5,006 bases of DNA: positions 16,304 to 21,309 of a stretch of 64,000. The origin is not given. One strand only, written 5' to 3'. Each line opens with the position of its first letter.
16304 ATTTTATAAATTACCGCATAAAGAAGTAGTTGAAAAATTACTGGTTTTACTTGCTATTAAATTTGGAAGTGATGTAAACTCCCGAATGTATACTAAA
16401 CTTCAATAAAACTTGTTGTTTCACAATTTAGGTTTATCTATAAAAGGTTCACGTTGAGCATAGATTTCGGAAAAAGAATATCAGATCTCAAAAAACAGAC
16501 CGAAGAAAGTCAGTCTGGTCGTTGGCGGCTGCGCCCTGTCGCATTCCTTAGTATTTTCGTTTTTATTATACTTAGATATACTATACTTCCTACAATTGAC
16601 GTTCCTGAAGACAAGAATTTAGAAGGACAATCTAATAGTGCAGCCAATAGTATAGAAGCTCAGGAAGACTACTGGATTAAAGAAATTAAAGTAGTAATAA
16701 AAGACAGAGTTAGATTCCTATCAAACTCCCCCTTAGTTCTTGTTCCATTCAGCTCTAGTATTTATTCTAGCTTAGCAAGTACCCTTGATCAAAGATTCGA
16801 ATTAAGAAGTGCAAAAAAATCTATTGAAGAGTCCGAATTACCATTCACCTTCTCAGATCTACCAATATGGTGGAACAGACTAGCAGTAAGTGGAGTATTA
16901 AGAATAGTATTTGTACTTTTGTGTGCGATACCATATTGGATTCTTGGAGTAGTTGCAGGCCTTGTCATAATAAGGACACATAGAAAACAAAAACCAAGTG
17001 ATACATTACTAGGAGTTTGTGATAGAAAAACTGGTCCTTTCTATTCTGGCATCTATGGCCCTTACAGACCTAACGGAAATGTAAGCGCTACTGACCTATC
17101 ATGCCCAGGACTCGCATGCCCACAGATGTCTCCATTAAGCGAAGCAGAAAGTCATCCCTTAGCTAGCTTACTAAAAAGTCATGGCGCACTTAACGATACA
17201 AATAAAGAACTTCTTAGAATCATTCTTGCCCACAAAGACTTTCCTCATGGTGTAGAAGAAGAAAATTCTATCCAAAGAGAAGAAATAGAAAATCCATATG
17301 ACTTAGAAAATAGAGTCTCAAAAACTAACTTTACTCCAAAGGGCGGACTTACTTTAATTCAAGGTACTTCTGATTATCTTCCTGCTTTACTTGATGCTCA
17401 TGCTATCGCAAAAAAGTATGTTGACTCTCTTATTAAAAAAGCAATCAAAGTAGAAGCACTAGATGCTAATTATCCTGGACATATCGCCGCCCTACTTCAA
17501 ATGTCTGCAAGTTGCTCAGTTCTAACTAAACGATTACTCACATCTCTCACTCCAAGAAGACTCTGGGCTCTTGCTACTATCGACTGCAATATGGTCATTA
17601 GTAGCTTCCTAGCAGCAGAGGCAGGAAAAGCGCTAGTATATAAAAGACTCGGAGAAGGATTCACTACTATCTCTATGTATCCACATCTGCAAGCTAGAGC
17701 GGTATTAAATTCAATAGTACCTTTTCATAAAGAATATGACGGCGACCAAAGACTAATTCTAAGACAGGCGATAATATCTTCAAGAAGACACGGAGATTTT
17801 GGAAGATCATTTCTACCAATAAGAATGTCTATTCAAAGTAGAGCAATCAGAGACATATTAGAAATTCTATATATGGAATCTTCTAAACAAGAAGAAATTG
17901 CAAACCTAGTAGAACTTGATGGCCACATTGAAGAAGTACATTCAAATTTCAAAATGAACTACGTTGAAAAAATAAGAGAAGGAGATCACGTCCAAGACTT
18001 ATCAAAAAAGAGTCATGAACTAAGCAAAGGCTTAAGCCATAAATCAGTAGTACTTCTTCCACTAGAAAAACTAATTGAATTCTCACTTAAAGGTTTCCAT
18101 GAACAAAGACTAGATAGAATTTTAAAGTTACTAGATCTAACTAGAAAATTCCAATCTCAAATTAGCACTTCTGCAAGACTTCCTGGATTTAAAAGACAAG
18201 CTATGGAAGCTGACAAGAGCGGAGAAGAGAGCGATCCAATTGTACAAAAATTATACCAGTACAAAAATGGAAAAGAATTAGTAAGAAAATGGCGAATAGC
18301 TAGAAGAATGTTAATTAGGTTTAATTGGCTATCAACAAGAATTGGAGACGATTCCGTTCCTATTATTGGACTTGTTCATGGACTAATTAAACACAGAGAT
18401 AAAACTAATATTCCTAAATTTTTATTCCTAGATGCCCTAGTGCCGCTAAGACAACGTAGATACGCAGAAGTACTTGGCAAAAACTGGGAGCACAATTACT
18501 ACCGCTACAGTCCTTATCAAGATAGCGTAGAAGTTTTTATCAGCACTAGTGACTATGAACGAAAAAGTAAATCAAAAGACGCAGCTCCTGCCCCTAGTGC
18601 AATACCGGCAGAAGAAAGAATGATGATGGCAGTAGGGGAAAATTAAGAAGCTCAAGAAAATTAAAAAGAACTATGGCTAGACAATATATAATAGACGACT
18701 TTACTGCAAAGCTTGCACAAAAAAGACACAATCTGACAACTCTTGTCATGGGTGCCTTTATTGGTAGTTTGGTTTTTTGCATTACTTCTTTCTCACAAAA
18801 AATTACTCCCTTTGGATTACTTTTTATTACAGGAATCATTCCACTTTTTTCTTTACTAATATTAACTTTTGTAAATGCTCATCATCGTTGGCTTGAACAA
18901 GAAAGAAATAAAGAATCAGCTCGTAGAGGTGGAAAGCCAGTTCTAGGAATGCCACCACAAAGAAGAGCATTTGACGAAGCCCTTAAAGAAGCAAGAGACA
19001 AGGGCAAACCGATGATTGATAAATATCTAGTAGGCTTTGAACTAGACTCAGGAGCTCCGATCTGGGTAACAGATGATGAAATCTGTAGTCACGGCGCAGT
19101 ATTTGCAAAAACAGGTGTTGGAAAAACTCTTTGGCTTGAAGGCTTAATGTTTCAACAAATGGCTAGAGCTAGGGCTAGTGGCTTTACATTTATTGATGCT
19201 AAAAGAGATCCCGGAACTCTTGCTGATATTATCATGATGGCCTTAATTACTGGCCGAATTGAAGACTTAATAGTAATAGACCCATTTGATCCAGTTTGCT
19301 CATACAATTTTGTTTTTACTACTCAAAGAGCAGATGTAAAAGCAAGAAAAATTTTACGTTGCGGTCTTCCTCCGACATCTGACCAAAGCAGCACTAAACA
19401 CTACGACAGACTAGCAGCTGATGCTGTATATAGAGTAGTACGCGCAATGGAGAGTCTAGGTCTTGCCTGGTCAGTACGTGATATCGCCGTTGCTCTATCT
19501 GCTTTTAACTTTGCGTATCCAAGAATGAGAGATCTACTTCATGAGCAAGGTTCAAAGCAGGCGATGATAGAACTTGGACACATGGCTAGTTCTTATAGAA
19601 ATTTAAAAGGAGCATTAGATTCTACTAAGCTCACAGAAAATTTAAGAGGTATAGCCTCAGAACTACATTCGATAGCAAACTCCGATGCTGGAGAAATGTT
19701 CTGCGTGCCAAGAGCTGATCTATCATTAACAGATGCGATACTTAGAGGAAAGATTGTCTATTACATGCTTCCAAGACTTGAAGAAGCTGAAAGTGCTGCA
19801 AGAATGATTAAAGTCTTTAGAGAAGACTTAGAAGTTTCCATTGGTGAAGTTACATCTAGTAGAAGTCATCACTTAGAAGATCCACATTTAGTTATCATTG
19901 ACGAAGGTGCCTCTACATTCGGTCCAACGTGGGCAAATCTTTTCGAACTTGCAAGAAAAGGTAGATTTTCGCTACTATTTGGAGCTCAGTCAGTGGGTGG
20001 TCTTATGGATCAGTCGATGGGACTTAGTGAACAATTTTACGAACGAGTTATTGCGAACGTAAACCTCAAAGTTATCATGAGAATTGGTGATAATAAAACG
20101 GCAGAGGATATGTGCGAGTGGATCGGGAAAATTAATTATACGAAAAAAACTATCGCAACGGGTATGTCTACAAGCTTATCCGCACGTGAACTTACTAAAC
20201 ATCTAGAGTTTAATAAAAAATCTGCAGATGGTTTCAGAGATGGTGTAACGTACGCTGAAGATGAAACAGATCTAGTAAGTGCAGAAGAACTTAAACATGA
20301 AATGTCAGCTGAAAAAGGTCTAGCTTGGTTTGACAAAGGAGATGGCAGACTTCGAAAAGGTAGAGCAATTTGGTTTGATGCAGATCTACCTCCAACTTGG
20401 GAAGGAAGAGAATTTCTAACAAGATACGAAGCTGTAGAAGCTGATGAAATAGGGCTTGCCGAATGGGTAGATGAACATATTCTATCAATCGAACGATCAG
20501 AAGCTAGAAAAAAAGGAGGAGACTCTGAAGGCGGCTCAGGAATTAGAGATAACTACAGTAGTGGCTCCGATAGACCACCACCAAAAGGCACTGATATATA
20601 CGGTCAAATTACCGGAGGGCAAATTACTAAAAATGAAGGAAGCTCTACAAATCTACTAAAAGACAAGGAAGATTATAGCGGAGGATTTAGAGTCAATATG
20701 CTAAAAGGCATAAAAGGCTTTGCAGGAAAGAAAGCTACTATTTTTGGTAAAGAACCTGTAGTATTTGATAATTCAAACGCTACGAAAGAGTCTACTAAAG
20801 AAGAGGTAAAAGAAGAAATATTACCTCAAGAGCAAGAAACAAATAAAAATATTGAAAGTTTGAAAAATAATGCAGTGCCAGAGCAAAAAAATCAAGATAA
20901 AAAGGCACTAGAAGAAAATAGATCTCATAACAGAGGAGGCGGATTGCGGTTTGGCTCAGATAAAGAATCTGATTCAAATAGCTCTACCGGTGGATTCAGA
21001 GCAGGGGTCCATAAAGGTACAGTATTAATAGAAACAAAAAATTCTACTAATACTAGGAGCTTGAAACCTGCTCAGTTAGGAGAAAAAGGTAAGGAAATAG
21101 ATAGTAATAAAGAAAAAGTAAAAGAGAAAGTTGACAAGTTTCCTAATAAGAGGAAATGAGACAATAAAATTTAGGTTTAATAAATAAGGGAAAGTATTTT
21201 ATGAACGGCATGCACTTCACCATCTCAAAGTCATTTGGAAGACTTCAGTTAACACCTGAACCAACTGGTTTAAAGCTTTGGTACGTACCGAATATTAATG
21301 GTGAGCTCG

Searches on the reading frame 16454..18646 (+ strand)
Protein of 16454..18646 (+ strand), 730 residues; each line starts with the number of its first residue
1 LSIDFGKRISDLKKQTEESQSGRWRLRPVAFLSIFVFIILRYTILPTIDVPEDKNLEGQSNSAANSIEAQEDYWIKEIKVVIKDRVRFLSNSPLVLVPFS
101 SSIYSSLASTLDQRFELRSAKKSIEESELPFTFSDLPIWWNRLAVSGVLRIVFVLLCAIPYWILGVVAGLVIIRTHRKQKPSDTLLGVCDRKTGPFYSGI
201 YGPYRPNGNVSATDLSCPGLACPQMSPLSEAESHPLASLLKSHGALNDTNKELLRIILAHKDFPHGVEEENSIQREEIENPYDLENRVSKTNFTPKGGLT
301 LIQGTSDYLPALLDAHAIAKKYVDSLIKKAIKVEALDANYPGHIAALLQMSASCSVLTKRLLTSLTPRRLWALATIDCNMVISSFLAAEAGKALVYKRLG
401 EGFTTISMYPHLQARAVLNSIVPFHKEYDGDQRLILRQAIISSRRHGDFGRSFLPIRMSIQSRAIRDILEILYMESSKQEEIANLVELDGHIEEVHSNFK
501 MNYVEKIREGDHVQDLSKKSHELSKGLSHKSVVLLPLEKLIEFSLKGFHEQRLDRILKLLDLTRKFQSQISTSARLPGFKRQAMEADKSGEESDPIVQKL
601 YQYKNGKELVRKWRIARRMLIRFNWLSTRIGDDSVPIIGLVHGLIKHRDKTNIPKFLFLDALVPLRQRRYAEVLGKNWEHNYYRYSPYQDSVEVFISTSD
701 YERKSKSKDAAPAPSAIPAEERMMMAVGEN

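Call 22: search_protein_families(library=ncbifam, proteins=[window:16454-18646:+], max_evalue=0.00001)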
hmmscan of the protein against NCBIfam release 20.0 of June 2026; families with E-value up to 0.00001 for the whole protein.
window:16454-18646:+ (730 aa): 0 families

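Call 39: search_protein_families(library=pfam, proteins=[window:16454-18646:+], max_evalue=0.001)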
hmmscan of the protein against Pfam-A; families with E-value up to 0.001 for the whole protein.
window:16454-18646:+ (730 aa): 0 families

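Call 50: search_protein_families(library=phrogs, proteins=[window:16454-18646:+], max_evalue=0.01)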
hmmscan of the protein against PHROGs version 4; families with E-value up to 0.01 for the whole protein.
window:16454-18646:+ (730 aa): 0 families

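Call 51: search_solved_structures(query=window:16454-18646:+, max_evalue=0.01)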
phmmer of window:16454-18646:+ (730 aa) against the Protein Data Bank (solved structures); distinct sequences matched with E-value up to 0.01: 0.

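Call 75: search_protein_families(library=pfam, proteins=[window:16454-18646:+], max_evalue=1)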
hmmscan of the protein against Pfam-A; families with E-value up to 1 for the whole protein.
window:16454-18646:+ (730 aa): 3 families
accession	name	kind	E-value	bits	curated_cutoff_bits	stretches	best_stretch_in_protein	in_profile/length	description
PF03583.20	LIP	-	0.033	14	23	1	271-361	192-278/286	Secretory lipase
PF12420.13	DUF3671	-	0.18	11.6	34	1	51-180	183-213/223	Fam-L, Fam-M like protein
PF01788.22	PsbJ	-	0.28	11.5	30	1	159-173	7-21/39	PsbJ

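Call 76: search_dna_similar(query=window:16454-18646:+, collection=plasmids, mode=protein, max_rows=10, max_evalue=0.001)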
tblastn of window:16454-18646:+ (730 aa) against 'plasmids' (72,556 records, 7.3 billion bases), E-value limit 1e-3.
No match.

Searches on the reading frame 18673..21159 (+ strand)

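Call 12: search_protein_families(library=pfam, proteins=[window:18673-21159:+], max_evalue=0.01)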
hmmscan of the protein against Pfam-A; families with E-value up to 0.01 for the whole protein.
window:18673-21159:+ (828 aa): 1 family
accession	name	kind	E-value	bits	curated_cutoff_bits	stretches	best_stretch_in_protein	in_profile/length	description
PF12696.13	TraG-D_C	-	9.3e-07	29.3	22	1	406-512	3-98/126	TraM recognition site of TraD and TraG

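Call 22: search_protein_families(library=ncbifam, proteins=[window:18673-21159:+], max_evalue=0.00001)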
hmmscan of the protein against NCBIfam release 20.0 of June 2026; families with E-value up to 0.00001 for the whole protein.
window:18673-21159:+ (828 aa): 3 families
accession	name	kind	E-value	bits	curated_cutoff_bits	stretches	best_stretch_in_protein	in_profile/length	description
TIGR03743.1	SXT_TraD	subfamily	6.1e-16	58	366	2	116-272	154-305/636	conjugative transfer system coupling protein TraD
NF041447.1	TrbC_conju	equivalog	3.9e-12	45.4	800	1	125-202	116-191/685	F-type conjugative transfer protein TrbC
TIGR03754.1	conj_TOL_TraD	equivalog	5.8e-06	25.1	647.55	0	121-202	164-242/643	type IV conjugative transfer system coupling protein TraD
